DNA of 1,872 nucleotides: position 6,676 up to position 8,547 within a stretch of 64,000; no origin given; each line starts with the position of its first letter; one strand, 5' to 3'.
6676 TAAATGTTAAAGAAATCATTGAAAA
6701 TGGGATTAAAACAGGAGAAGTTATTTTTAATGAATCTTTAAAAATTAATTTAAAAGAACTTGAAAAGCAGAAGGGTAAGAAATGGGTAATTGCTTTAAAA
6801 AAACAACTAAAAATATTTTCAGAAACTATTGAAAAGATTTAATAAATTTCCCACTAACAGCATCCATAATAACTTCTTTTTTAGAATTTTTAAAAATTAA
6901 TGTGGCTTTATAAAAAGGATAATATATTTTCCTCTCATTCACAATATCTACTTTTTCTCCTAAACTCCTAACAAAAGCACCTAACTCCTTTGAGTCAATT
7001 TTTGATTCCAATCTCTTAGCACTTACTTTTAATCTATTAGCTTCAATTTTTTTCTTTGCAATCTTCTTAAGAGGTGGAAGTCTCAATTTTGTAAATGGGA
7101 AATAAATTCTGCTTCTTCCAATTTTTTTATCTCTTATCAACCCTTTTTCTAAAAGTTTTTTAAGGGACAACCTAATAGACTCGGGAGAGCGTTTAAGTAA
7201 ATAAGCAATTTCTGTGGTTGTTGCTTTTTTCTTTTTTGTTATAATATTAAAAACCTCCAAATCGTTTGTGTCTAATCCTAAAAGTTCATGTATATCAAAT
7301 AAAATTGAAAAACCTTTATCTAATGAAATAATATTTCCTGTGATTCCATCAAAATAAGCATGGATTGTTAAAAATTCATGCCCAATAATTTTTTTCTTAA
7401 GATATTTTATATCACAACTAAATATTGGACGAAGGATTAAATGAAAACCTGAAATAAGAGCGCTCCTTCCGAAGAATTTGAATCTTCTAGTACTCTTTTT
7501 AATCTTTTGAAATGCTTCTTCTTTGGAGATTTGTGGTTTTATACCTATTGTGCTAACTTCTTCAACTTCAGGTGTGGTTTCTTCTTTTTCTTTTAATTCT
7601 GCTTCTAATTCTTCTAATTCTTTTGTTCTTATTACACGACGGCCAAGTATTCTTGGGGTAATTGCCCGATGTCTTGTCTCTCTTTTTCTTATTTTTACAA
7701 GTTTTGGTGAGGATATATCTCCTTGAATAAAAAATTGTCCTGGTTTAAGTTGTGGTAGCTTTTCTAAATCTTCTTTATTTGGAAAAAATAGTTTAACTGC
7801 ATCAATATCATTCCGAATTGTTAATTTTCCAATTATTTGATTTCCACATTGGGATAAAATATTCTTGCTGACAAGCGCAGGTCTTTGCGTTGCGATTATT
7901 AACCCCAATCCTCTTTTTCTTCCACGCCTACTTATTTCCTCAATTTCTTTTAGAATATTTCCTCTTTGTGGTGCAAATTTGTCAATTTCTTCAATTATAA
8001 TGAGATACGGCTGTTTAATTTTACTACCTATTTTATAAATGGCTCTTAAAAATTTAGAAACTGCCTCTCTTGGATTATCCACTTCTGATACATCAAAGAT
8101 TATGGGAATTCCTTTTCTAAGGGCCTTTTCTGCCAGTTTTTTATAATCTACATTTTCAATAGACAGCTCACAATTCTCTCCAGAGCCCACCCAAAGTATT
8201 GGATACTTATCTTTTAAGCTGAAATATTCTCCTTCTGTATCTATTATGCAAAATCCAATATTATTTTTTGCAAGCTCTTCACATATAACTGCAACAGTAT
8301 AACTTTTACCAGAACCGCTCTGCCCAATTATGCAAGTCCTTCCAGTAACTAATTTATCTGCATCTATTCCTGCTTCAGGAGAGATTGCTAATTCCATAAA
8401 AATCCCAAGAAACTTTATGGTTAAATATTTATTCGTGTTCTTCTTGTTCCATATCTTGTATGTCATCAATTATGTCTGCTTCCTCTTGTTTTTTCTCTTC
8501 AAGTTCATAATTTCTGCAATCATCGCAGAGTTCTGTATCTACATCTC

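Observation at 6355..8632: HerA/FtsK-like ATPase-wHTH fusion bracketed by two paralogous AN1-like zinc-finger mini-proteins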

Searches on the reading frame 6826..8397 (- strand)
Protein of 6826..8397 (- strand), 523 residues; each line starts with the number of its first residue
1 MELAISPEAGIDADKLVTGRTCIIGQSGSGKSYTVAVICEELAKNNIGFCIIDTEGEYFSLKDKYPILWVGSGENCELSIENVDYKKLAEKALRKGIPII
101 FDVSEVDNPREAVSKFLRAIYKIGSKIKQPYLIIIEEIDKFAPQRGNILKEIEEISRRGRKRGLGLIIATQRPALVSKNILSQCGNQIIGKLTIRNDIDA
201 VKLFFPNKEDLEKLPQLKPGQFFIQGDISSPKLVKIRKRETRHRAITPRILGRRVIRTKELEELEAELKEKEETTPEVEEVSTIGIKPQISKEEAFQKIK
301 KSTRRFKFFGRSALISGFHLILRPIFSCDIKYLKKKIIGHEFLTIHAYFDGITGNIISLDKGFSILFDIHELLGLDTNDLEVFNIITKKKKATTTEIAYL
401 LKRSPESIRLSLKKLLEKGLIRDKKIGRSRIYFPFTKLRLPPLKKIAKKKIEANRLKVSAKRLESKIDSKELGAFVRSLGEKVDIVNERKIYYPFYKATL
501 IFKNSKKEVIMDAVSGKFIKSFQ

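Call 3: search_protein_families(library=pfam, proteins=[window:6826-8397:-], max_evalue=1)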
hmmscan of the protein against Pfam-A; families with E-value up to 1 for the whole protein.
window:6826-8397:- (523 aa): 26 families (the best 25 are shown)
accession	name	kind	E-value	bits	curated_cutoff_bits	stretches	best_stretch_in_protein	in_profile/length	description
PF01935.23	DUF87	-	6.6e-16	59.5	23.2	1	9-64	14-75/220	Helicase HerA, central domain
PF00004.35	AAA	-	6.1e-07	30.4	21.2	1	22-188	2-127/131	ATPase family associated with various cellular activities (AAA)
PF01978.25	TrmB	-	1e-06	28.9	25.6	1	373-434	4-64/68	Sugar-specific transcriptional regulator TrmB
PF03965.22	Penicillinase_R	-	1e-05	26.3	22.6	1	379-436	5-66/115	Penicillinase repressor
PF25212.1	HVO_A0114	-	7.3e-05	22.9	27.6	1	376-436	21-82/84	HVO_A0114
PF13401.12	AAA_22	-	0.00013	22.7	27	1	21-171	8-123/130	AAA domain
PF13412.12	HTH_24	-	0.00033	20.6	21.9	1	375-422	1-48/48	Winged helix-turn-helix DNA-binding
PF05872.18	HerA_C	-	0.001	18.2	22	1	148-189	277-318/502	Helicase HerA-like C-terminal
PF13191.12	AAA_16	-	0.0021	19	32.6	1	22-149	28-152/167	AAA ATPase domain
PF01580.24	FtsK_SpoIIIE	-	0.0056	16.6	24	0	19-55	40-80/221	FtsK/SpoIIIE family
PF25199.1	nSTAND_NTPase5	-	0.0065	16.7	34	0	21-61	44-85/145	Novel STAND NTPase 5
PF13671.12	AAA_33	-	0.011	16.5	27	1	23-127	4-99/143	AAA domain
PF01325.25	Fe_dep_repress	-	0.02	15.5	26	1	383-424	14-55/60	Iron dependent repressor, N-terminal DNA binding domain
PF12840.13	HTH_20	-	0.033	14.6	27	1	387-422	14-49/51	Helix-turn-helix domain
PF08220.18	HTH_DeoR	-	0.044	14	21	1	385-422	8-45/57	DeoR-like helix-turn-helix domain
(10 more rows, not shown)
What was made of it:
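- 6826..8397 (-): HerA-like ATPase-wHTH fusion, 523 aa, pI 9.7. PF01935 DUF87 at 59.5 bits (gathering score 23.2) and PF01978 TrmB at 28.9 bits (gathering score 25.6) (call 3).
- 7090..7281 (-): Winged helix-turn-helix, aa 373-436, of the TrmB/ArsR/MarR type. Pfam TrmB 1e-6, Penicillinase_R 1e-5, HTH_24 (call 3).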

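Call 5: search_protein_families(library=ncbifam, proteins=[window:6826-8397:-], max_evalue=1)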
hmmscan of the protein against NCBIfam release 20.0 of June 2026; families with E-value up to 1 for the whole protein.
window:6826-8397:- (523 aa): 22 families
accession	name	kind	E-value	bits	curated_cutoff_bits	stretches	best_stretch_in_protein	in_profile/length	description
NF042944.1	HerA_antiphage_2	equivalog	2.6e-19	69.4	850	2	128-241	426-547/576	anti-phage-associated helicase HerA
NF040819.1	helicase_HerA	equivalog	6e-18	64.7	970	2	83-237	365-515/561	DNA double-strand break repair helicase HerA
NF040937.1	HerA_Thermprot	equivalog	1.2e-17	63.5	800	2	124-250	344-475/487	DNA double-strand break repair helicase HerA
NF042943.1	HerA_antiphage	equivalog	3.6e-14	52.2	800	2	118-204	422-514/566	anti-phage-associated helicase HerA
NF053655.1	CedD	equivalog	1.1e-12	47.4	600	2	17-68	220-271/527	DNA-translocating ATPase CedD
NF045975.1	VirB4_plasma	equivalog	3.1e-10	38.4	590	2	22-75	519-572/894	Mbov_0397 family ICE element conjugal transfer ATPase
NF040939.2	trans_reg_lrs14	equivalog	2e-07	31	90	1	370-431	14-76/103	Lrs14 family HTH-type transcriptional regulator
NF053606.1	Sta1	subfamily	2.7e-07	30.6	80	1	372-428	15-71/100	Sta1 family transcriptional regulator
TIGR00929.1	VirB4_CagE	subfamily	9.2e-06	24.2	643.1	1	15-44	435-463/792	VirB4 family type IV secretion/conjugal transfer ATPase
NF033849.1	ser_rich_anae_1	subfamily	3.3e-05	21.4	650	1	150-201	1048-1099/1163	serine-rich protein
NF040820.1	trans_reg_LrpA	equivalog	0.00013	21.8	250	1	375-426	2-53/141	HTH-type transcriptional regulator LrpA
TIGR02698.1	CopY_TcrY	equivalog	0.0003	21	121.95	1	379-436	6-67/130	CopY/TcrY family copper transport repressor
NF045971.1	conju_CD1110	equivalog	0.00067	18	325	1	11-64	408-462/752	VirB4-like conjugal transfer ATPase, CD1110 family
NF033788.1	HTH_metalloreg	subfamily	0.0024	17.7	55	1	380-432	14-66/77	metalloregulator ArsR/SmtB family transcription factor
TIGR01884.1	cas_HTH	subfamily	0.0049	16.3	60.2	1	373-432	138-196/202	CRISPR-associated CARF protein Csa3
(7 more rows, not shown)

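Call 6: search_protein_families(library=padloc, proteins=[window:6826-8397:-], max_evalue=1)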
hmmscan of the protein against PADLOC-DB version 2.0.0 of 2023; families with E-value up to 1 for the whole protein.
window:6826-8397:- (523 aa): 29 families (the best 25 are shown)
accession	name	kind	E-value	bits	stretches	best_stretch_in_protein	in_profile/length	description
PDLC04105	HerA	-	3.8e-30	103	2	82-250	364-549/576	-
PDLC04102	HerA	-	1.7e-23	80.9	2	124-241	499-624/654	-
PDLC04103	HerA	-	9.4e-23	78.4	2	129-241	440-561/579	-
PDLC04106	HerA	-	6.7e-20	69.2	2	125-237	506-629/667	-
PDLC02188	HerA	-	1.8e-19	68.1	2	129-241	427-547/578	-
PDLC04140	mad8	-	1.2e-18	65.7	1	20-248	29-311/314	mads_8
PDLC02185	HerA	-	9.2e-16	55.7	2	118-205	434-527/585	-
PDLC04100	HerA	-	9.2e-16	55.6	2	118-203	428-519/580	-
PDLC04098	HerA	-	1.9e-15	54.5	2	152-244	559-654/686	-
PDLC04104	HerA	-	3e-15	53.9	1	86-245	171-345/379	-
PDLC04097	HerA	-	8.3e-15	52.4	2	149-241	502-597/618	-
PDLC01055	HerA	-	4.8e-13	46.8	1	84-191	371-482/532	Type III coevolved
PDLC04101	HerA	-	2.4e-08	31.1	1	8-65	158-216/400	-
PDLC04099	HerA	-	2.6e-08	31.4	1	8-61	159-213/214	-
PDLC04107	HerA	-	6.9e-07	26.6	1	8-64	159-216/306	-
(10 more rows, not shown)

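Call 7: search_solved_structures(query=window:6826-8397:-, max_evalue=1, show_alignments=2)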
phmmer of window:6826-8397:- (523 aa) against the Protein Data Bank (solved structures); distinct sequences matched with E-value up to 1: 26.
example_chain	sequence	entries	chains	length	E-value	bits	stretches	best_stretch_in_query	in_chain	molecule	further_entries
9c1m_M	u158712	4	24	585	2.1e-17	66.3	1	130-239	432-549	ATP-binding protein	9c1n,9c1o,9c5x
8xau_A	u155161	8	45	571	8.7e-17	64.3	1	129-239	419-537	ATP-binding protein | HerA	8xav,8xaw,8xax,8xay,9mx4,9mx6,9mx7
9x1l_A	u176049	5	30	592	7.5e-16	61.2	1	83-275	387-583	DNA helicase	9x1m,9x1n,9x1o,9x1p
8yho_A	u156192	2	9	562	1.4e-14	57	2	138-253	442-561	DUF87 domain-containing protein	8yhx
8ziq_M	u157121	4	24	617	1e-13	54.2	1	128-228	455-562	HerA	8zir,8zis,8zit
4d2i_A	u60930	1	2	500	2.9e-13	52.7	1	124-252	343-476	HERA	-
8wiv_A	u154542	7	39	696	2.5e-11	46.3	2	128-227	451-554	Helicase HerA central domain-containing protein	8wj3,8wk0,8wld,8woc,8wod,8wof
8j4u_M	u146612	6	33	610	3.4e-08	35.9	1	115-220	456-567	Nucleoside triphosphate hydrolase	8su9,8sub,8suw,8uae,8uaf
8wet_A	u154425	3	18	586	1.9e-07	33.5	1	115-202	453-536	TdpA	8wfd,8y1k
7f6d_B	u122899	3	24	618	3.3e-06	29.4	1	93-235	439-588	HerA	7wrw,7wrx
2d1h_A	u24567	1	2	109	0.0024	19.9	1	376-440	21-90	109aa long hypothetical transcriptional regulator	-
9qks_G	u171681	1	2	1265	0.015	17.3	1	23-182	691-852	ESX secretion system protein YukB,Green fluorescent protein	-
11kk_A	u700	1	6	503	0.015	17.3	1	142-192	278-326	HerA like helicase YjgR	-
4r2h_A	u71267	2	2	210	0.042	15.8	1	131-242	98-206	STIV B204 ATPase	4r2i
4kfr_A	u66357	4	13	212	0.061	15.3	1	121-243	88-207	Genome packaging NTPase B204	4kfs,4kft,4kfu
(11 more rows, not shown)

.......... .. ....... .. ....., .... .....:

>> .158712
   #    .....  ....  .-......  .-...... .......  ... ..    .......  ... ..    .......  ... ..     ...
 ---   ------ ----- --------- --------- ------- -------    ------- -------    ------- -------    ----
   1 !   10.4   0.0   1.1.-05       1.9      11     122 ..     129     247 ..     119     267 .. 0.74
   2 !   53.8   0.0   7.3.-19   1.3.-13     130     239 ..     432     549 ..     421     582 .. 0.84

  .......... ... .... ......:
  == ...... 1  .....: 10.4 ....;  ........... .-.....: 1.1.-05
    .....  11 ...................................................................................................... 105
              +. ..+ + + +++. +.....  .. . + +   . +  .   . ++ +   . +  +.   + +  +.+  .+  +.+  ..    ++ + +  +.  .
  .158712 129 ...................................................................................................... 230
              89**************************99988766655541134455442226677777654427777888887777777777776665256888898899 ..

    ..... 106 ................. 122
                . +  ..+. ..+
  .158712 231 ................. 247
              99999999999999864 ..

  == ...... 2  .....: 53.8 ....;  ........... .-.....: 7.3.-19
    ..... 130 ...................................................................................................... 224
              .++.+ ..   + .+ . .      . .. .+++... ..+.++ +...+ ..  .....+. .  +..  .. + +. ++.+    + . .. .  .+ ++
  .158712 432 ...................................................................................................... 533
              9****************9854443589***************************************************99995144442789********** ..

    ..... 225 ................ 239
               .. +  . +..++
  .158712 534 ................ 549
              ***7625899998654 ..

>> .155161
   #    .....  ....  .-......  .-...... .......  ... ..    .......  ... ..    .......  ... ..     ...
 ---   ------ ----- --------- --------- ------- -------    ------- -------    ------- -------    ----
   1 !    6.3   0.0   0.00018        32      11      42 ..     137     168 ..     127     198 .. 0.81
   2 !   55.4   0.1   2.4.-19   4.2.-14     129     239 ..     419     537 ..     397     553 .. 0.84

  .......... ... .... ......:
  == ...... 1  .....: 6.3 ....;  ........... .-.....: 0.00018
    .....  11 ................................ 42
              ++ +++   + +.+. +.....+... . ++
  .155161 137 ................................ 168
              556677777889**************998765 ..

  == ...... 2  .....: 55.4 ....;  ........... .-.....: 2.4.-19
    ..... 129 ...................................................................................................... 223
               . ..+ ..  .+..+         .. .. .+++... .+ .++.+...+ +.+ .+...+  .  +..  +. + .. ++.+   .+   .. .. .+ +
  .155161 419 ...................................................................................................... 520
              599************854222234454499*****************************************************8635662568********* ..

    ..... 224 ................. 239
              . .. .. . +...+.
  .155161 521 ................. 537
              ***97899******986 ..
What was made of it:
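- Closest known: Defence-system HerA partners. Same: These give the best sequence matches to the core (calls 6, 7). mad8 is similarly small at 314 aa.
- The best PDB sequence matches are defence-system HerA proteins (9c1m, 8xau) (call 7).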
